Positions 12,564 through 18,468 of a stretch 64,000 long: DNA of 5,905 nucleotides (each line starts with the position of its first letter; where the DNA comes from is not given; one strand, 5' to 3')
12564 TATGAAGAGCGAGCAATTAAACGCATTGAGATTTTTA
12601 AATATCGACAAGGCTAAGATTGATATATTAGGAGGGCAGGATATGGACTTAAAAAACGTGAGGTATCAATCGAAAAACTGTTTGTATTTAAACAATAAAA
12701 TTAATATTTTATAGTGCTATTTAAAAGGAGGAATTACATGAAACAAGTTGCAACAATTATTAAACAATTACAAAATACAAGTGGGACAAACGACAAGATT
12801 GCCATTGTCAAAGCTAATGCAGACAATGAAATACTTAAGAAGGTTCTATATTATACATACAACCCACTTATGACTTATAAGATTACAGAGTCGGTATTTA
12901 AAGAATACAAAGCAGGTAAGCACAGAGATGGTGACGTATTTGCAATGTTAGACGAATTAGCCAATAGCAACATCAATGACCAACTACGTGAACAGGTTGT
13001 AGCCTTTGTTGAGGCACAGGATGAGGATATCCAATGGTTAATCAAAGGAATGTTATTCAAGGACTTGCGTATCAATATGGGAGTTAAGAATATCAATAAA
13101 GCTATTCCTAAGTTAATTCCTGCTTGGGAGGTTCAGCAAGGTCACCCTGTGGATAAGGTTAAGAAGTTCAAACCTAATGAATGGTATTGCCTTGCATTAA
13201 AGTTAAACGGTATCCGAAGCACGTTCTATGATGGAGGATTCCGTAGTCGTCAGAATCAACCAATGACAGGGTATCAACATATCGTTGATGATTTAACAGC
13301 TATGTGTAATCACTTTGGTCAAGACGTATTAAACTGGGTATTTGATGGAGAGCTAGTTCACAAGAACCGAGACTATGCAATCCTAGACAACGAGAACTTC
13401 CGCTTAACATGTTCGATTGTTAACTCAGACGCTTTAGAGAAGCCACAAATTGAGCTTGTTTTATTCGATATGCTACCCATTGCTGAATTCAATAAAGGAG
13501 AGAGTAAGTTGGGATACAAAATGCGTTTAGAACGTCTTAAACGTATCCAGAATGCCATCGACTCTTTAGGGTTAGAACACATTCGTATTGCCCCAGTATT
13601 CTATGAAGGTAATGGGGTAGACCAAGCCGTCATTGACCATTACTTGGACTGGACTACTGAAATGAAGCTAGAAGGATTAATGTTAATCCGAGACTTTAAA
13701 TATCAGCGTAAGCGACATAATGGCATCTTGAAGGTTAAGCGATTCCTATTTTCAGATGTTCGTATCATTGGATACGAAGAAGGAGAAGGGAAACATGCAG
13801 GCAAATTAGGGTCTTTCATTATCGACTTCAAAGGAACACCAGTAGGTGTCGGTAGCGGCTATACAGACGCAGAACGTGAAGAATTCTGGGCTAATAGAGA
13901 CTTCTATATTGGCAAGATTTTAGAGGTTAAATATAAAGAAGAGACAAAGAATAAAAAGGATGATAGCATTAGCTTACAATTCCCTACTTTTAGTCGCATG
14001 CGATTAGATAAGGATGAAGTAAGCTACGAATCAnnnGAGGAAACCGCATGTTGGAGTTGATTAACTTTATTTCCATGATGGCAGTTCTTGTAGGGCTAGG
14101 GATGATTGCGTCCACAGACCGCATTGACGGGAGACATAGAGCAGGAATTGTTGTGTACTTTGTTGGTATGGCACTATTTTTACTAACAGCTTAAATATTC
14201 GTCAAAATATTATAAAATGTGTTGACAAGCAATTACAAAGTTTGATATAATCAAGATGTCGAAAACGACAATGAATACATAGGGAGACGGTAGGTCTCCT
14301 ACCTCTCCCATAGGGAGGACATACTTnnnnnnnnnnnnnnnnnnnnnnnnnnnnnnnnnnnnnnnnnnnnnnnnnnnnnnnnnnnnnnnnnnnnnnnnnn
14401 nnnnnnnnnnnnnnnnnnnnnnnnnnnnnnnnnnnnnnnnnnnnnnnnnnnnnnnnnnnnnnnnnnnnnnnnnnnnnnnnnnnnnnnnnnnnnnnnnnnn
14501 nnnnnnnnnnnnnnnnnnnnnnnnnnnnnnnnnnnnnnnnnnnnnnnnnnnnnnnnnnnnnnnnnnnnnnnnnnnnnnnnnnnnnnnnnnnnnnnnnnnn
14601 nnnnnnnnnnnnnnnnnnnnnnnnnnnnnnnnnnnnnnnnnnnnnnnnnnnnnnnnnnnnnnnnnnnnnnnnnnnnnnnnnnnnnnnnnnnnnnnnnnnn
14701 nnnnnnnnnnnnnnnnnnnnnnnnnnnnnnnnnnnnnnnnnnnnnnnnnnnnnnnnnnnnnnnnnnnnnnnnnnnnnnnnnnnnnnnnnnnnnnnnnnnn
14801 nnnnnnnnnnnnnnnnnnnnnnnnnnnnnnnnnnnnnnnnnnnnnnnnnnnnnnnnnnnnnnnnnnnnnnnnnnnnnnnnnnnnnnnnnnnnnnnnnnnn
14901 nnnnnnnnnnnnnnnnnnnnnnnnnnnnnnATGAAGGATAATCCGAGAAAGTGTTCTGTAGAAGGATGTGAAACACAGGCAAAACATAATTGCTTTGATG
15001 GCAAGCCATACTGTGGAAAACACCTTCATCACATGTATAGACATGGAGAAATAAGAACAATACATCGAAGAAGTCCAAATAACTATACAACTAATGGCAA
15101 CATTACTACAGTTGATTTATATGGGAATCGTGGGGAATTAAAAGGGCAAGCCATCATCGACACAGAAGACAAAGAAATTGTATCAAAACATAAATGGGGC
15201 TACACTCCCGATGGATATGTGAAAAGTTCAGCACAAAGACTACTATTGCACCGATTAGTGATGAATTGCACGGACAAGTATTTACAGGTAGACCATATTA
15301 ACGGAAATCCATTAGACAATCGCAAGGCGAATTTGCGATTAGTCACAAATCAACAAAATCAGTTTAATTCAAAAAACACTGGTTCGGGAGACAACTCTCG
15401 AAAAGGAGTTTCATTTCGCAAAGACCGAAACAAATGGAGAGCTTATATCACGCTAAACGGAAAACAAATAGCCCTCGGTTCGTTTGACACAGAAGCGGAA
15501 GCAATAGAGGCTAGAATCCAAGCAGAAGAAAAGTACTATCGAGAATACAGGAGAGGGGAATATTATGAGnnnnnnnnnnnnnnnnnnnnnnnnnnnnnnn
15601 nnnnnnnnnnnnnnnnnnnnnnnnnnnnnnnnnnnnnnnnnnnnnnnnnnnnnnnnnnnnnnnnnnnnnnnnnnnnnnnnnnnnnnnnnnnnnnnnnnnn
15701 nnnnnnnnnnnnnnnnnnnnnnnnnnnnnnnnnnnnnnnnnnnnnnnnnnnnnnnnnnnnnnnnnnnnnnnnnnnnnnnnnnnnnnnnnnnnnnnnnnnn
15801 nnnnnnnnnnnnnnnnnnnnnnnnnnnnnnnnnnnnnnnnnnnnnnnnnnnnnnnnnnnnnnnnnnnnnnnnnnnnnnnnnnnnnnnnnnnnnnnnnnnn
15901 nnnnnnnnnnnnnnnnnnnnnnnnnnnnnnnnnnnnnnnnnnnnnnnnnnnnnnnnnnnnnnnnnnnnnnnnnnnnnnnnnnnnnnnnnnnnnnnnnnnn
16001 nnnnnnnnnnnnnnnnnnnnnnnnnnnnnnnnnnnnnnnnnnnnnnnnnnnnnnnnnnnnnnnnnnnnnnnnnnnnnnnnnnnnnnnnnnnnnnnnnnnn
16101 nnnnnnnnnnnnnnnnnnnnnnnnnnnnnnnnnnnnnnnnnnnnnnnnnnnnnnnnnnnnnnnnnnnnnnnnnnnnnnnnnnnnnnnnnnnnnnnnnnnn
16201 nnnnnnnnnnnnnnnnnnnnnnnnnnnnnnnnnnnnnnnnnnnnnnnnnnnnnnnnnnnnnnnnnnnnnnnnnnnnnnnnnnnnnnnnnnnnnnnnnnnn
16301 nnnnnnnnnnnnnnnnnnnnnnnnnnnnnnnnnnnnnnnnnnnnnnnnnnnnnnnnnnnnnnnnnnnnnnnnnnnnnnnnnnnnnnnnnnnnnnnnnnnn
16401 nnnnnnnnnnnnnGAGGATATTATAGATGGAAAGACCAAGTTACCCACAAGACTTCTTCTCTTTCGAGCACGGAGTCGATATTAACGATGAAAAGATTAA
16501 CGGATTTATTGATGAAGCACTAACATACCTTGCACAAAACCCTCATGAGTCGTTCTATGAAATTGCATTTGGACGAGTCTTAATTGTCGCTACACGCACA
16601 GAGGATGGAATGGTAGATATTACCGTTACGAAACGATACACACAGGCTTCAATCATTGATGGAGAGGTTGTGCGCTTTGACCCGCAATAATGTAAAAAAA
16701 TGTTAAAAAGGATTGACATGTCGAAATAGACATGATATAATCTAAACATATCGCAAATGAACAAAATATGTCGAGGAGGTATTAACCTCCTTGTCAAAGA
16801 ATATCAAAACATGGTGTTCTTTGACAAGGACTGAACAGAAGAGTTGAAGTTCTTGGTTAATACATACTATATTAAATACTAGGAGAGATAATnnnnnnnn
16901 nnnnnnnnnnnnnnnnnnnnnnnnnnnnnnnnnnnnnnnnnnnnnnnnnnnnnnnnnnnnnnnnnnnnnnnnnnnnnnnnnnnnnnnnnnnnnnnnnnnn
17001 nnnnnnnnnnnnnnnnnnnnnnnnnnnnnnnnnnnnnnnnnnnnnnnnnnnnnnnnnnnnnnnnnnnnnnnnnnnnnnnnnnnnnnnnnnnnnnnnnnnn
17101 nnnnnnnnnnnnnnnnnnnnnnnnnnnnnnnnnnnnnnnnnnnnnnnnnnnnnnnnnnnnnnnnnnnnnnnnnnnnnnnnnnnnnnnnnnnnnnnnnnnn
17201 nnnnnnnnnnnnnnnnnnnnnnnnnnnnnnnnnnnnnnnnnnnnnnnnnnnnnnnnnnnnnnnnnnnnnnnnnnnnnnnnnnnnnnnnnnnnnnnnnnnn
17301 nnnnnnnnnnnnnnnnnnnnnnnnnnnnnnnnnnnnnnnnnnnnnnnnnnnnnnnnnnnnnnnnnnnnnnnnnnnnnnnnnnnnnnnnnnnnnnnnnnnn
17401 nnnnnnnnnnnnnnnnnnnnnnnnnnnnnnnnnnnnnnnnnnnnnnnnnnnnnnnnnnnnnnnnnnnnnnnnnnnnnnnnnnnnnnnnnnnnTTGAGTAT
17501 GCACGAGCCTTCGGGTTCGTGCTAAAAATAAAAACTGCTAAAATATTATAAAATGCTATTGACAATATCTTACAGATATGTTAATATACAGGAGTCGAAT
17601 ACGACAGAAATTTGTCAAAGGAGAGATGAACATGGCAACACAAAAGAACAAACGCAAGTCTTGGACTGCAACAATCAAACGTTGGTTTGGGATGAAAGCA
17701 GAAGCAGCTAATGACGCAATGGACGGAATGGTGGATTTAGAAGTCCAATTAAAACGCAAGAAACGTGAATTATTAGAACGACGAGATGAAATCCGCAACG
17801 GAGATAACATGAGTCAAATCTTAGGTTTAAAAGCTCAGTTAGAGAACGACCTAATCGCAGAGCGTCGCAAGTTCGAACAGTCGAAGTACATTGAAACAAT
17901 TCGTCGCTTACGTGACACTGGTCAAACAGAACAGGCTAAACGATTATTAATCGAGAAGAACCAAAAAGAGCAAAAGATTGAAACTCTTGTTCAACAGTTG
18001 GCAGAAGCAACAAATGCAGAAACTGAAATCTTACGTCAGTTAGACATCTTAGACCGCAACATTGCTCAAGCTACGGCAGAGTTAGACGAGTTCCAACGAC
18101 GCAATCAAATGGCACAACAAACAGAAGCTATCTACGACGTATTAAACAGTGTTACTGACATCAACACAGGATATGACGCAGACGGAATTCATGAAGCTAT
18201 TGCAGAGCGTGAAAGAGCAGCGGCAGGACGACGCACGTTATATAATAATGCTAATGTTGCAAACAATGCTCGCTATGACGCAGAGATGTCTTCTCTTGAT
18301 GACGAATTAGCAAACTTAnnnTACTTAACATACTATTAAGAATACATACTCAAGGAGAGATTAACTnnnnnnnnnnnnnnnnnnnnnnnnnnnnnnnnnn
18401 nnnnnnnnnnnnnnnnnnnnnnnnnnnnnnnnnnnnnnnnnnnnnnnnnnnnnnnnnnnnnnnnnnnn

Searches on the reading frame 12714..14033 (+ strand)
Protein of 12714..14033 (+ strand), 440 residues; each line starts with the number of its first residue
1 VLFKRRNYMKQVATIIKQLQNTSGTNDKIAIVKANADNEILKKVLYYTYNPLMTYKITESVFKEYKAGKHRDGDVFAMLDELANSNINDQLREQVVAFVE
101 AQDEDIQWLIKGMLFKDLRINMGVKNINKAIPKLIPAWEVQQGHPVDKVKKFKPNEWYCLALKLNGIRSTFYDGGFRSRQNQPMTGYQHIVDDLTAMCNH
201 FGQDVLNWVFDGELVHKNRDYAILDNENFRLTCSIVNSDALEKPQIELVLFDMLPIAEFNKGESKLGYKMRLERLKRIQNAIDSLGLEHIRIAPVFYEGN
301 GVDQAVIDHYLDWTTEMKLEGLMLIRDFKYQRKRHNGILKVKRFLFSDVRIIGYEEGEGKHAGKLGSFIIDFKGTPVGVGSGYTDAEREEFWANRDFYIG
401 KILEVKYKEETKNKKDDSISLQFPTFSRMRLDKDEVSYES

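Call 75: search_protein_families(library=phrogs, proteins=[window:12714-14033:+], max_evalue=0.00001)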
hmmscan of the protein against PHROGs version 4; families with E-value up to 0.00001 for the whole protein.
window:12714-14033:+ (440 aa): 1 family
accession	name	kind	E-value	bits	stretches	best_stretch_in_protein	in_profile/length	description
phrog_114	-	DNA, RNA and nucleotide metabolism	3.5e-87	294.5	1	7-435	86-503/634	ATP-dependent DNA ligase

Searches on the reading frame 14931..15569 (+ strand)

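Call 66: search_protein_families(library=pfam, proteins=[window:14931-15569:+], max_evalue=0.001)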
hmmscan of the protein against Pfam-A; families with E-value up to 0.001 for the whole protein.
window:14931-15569:+ (213 aa): 2 families
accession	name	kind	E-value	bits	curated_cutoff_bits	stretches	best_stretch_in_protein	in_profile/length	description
PF13392.12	HNH_3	-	1.9e-10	40.6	24.8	1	86-144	9-45/46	HNH endonuclease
PF00847.26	AP2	-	6.1e-07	30.1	33.3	1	158-203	4-52/54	AP2 domain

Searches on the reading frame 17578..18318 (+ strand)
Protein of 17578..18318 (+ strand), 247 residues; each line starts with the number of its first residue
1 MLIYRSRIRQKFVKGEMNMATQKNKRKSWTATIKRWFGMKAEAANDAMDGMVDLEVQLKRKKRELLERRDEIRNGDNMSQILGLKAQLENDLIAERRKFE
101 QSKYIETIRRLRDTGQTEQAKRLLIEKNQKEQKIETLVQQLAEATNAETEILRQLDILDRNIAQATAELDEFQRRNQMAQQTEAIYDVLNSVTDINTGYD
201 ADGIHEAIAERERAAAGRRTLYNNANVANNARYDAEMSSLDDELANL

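Call 66: search_protein_families(library=pfam, proteins=[window:17578-18318:+], max_evalue=0.001)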
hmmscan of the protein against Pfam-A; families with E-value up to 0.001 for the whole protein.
window:17578-18318:+ (247 aa): 1 family
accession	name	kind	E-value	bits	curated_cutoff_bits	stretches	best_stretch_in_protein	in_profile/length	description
PF04012.17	PspA_IM30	-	4.2e-05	23.7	33.9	1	43-226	13-192/220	PspA/IM30 family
